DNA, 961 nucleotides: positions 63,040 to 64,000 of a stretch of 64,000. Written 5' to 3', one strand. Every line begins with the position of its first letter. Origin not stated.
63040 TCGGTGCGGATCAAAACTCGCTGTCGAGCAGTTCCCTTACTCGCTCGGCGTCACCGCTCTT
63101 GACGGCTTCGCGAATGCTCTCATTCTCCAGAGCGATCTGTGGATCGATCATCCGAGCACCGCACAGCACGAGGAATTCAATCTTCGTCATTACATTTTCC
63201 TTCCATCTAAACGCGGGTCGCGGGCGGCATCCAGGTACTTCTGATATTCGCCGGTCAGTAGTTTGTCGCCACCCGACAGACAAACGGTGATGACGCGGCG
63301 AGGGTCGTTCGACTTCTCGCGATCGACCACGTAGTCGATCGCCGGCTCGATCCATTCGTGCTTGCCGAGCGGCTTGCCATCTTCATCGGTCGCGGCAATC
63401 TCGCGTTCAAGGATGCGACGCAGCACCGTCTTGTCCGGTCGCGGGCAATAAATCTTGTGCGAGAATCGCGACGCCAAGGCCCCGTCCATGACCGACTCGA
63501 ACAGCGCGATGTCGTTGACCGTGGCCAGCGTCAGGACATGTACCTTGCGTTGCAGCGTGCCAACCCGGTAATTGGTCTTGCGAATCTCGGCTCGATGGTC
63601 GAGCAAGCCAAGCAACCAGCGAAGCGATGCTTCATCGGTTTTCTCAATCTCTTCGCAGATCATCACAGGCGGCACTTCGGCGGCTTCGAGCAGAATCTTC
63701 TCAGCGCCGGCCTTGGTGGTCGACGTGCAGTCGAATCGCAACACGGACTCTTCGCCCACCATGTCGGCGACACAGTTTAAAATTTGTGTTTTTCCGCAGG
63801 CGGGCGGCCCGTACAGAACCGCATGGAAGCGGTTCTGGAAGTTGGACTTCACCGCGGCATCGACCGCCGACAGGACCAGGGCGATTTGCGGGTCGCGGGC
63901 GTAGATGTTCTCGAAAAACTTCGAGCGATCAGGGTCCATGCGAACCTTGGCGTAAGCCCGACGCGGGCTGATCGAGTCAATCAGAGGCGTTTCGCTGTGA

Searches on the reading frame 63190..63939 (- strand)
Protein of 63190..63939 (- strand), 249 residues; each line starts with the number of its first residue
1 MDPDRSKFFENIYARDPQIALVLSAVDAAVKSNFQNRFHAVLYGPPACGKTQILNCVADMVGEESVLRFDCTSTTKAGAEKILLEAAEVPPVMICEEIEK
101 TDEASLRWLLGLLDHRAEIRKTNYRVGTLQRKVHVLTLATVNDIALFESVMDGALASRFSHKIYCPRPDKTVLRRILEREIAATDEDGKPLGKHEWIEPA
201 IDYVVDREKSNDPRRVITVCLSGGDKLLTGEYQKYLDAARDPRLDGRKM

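Call 15: search_protein_families(library=phrogs, proteins=[window:63190-63939:-], max_evalue=0.001)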
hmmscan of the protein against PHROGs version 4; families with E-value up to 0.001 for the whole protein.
window:63190-63939:- (249 aa): 3 families
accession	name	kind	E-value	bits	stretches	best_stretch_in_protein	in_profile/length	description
phrog_9172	-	unknown function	1.1e-07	32.1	1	130-182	210-259/509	-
phrog_3757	-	unknown function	1.4e-07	32.2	0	147-184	235-272/367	-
phrog_16448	-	other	1.6e-06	27.7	1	28-179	440-605/680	ATPase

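Call 37: search_protein_families(library=pfam, proteins=[window:63190-63939:-], max_evalue=0.1)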
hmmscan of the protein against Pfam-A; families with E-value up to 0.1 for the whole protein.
window:63190-63939:- (249 aa): 6 families
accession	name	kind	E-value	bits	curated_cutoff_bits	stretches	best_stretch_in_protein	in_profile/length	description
PF13191.12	AAA_16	-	6.3e-06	27.2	32.6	1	12-64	2-51/167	AAA ATPase domain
PF00004.35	AAA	-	2.3e-05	25.3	21.2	1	41-166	2-130/131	ATPase family associated with various cellular activities (AAA)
PF07728.20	AAA_5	-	5.2e-05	23.7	22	1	49-159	11-139/139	AAA domain (dynein-related subfamily)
PF13401.12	AAA_22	-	0.0022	18.7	27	1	39-76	7-46/130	AAA domain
PF05496.18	RuvB_N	-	0.013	15.7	27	1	22-98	18-93/159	Holliday junction DNA helicase RuvB P-loop domain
PF13245.12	AAA_19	-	0.045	14.4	25.1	1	28-77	3-52/134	AAA domain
